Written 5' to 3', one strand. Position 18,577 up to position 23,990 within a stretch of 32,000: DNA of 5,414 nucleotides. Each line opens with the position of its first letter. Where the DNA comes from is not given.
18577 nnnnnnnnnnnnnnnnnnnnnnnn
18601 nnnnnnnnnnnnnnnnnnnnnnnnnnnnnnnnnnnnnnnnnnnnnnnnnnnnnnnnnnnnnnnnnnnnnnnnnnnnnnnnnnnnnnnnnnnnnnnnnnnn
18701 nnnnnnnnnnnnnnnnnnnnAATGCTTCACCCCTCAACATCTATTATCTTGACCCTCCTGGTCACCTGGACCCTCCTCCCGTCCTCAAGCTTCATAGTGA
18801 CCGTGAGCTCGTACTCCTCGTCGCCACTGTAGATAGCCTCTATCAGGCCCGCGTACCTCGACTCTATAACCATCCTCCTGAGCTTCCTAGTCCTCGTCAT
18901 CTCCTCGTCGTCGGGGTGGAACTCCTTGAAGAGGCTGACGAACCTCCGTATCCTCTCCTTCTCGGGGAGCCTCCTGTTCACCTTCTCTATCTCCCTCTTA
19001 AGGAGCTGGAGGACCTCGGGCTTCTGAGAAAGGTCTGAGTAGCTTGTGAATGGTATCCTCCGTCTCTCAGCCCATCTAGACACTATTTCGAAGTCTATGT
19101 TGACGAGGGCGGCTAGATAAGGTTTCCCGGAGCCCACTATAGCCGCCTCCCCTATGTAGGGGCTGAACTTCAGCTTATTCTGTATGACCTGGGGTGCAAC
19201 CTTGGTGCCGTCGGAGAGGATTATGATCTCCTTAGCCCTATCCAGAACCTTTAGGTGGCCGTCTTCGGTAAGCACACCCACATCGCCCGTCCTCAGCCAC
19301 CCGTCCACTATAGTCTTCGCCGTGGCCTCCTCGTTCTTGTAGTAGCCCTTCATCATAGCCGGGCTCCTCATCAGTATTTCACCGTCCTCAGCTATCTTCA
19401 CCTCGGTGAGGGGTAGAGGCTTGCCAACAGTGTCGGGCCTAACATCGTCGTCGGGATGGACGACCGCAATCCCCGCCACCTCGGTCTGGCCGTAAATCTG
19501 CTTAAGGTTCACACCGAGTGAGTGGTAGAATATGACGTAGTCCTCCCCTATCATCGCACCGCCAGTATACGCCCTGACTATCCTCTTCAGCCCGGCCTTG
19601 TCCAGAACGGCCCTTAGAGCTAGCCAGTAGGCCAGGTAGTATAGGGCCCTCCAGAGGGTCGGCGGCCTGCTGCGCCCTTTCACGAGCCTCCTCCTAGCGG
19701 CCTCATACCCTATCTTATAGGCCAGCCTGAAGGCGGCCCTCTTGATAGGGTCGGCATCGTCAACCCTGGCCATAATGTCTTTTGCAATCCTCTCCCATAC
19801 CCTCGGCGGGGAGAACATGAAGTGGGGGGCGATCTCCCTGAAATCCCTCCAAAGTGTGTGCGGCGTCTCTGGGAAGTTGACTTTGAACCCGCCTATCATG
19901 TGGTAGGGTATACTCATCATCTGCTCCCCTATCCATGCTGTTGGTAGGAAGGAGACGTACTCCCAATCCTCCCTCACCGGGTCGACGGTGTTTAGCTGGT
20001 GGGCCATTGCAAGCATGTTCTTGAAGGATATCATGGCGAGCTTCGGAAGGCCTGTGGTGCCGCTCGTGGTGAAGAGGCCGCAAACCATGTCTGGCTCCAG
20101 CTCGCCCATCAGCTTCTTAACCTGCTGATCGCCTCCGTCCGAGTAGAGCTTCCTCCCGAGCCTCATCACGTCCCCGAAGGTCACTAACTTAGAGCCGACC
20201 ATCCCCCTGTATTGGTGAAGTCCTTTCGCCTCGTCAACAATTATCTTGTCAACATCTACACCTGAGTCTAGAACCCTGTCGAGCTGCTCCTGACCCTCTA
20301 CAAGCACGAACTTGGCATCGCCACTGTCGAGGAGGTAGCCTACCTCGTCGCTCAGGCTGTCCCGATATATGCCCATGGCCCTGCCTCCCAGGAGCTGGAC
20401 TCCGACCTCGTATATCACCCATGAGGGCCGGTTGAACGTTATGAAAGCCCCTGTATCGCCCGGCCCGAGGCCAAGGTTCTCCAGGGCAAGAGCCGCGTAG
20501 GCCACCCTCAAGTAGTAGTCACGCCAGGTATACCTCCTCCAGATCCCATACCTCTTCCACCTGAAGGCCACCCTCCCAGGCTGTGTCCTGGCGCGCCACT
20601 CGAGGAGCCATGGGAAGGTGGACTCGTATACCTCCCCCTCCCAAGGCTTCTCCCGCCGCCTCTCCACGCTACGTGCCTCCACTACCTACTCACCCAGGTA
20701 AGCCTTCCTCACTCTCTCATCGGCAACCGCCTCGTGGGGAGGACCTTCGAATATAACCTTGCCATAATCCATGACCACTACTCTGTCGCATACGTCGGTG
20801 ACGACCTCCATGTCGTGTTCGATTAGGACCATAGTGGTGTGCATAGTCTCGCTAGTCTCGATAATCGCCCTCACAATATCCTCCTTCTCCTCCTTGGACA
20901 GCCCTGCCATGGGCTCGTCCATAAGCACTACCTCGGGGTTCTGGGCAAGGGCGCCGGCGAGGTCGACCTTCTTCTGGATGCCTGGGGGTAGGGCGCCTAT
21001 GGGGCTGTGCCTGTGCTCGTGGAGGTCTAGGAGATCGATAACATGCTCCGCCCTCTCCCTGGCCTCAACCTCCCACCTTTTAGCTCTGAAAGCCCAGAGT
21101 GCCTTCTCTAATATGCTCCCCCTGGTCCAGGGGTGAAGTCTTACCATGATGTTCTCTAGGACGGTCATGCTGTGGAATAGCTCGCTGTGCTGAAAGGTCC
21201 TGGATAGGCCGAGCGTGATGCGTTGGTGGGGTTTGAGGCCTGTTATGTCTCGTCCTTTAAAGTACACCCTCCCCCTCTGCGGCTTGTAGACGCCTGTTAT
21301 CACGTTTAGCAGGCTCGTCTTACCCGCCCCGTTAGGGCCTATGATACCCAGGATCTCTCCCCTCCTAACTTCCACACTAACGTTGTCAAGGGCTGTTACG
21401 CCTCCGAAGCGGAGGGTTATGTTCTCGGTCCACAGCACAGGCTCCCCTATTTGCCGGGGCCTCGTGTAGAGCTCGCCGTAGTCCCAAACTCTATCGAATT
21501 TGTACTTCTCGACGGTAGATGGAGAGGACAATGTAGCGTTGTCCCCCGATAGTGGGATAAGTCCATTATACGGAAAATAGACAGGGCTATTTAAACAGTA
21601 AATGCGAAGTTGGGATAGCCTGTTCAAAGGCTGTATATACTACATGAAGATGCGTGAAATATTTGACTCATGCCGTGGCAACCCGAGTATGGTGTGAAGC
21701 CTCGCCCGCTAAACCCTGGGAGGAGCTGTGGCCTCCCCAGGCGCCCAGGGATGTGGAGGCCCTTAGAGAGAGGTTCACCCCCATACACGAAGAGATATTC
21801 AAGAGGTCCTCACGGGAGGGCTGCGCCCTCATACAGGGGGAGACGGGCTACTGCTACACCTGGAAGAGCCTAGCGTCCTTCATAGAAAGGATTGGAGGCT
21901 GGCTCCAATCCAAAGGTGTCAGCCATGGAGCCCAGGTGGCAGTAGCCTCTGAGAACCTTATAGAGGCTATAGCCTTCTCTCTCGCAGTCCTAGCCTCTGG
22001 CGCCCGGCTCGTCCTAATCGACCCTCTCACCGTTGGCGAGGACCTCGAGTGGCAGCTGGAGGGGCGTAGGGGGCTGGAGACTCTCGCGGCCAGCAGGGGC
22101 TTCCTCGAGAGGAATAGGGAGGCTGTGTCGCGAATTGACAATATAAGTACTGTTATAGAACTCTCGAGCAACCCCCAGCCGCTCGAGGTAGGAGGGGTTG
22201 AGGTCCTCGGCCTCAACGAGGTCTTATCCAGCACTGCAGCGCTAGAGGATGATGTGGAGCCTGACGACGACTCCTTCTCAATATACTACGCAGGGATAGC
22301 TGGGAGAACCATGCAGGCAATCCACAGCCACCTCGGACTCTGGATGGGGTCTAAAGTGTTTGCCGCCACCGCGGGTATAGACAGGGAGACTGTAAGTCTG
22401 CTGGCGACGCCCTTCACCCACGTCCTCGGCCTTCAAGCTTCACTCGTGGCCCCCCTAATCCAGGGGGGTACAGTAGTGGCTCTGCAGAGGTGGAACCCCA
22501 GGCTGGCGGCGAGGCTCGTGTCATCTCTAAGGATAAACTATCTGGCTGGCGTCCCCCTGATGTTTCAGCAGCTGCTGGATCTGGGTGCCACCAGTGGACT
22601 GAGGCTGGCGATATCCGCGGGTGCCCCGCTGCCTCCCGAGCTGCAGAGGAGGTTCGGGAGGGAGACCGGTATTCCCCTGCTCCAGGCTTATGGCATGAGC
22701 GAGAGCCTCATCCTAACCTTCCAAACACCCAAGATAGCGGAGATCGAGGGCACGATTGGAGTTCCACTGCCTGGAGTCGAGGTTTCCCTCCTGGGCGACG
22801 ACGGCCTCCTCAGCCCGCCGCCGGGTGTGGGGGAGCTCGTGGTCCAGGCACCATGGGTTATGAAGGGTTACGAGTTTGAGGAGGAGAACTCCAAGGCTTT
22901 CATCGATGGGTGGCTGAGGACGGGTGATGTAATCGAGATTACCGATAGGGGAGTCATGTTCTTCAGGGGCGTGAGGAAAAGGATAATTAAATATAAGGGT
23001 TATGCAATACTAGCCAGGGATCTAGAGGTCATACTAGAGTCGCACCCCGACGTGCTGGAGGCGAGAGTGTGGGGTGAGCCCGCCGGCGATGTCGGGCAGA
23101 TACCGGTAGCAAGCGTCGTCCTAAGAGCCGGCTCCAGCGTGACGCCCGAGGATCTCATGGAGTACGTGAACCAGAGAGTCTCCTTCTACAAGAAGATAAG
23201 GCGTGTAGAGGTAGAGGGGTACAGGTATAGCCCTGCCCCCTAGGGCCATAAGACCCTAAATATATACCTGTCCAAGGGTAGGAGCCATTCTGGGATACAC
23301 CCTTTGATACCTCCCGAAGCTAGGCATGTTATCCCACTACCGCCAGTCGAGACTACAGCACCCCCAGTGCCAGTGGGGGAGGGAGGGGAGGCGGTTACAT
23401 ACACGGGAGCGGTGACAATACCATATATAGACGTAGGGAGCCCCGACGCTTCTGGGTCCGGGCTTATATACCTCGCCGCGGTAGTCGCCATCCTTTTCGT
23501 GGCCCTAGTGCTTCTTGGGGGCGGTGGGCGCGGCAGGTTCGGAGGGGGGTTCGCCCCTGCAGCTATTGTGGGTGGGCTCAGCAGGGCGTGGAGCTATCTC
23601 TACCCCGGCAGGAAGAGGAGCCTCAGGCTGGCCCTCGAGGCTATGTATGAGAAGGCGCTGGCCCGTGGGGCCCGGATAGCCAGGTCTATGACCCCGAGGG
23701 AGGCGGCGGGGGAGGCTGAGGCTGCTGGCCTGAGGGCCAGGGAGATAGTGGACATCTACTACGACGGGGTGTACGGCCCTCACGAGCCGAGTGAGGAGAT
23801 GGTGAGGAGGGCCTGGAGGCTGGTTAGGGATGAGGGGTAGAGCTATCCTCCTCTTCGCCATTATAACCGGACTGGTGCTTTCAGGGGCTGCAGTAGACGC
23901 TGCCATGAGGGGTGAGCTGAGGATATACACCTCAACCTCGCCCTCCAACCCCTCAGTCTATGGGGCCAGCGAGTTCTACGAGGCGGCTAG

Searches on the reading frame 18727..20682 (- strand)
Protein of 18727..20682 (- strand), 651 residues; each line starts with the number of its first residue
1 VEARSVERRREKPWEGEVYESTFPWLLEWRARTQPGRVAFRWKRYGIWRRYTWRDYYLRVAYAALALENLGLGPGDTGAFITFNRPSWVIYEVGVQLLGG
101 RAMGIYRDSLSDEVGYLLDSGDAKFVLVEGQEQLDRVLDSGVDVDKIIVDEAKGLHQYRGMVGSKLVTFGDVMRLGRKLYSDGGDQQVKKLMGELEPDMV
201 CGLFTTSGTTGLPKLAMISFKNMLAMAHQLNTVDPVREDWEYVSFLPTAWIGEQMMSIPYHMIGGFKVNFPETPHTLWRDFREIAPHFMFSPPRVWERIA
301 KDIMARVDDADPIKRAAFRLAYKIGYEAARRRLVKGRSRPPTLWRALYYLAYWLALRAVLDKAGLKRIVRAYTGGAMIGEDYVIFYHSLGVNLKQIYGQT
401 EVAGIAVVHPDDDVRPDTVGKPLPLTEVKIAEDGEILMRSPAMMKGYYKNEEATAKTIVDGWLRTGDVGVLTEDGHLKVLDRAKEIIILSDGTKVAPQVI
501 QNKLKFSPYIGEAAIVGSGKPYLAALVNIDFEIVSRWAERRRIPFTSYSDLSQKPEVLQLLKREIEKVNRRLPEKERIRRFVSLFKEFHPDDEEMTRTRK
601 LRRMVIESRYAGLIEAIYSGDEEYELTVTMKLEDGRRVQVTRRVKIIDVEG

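Call 8: search_protein_families(library=pfam, proteins=[window:18727-20682:-], max_evalue=0.001)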
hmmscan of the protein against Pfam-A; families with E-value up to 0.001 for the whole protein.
window:18727-20682:- (651 aa): 2 families
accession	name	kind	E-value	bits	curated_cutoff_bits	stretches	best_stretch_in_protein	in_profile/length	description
PF00501.34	AMP-binding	-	1.3e-63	215.5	29.9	1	27-448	1-384/384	AMP-binding enzyme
PF23562.2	AMP-binding_C_3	-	1.8e-12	48.2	20.8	1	485-621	2-123/124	AMP-binding enzyme C-terminal domain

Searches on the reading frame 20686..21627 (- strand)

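Call 8: search_protein_families(library=pfam, proteins=[window:20686-21627:-], max_evalue=0.001)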
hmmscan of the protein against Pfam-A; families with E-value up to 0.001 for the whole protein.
window:20686-21627:- (313 aa): 4 families
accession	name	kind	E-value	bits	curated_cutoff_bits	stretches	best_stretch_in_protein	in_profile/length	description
PF00005.33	ABC_tran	-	2.3e-31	109.7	25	1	80-241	1-137/137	ABC transporter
PF12399.14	BCA_ABC_TP_C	-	1.3e-08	34.7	25.5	1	290-313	1-24/27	Branched-chain amino acid ATP-binding cassette transporter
PF13304.12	AAA_21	-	1.2e-05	26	27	0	93-111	2-20/304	AAA domain, putative AbiEii toxin, Type IV TA system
PF13476.12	AAA_23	-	0.00086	20.4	27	0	81-111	11-40/201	AAA domain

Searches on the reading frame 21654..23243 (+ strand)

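Call 8: search_protein_families(library=pfam, proteins=[window:21654-23243:+], max_evalue=0.001)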
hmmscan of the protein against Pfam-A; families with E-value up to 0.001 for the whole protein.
window:21654-23243:+ (529 aa): 2 families
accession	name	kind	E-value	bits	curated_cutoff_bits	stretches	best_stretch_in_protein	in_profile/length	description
PF00501.34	AMP-binding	-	1e-49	169.8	29.9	1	58-406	13-383/384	AMP-binding enzyme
PF13193.12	AMP-binding_C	-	2e-10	41.9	24.5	1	457-519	2-64/76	AMP-binding enzyme C-terminal domain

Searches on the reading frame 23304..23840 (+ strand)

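Call 8: search_protein_families(library=pfam, proteins=[window:23304-23840:+], max_evalue=0.001)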
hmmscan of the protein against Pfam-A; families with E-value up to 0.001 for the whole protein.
window:23304-23840:+ (178 aa): 1 family
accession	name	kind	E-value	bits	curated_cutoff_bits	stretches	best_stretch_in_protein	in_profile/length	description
PF13559.11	DUF4129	-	9.1e-09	35.7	24.8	1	112-175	3-69/69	Domain of unknown function (DUF4129)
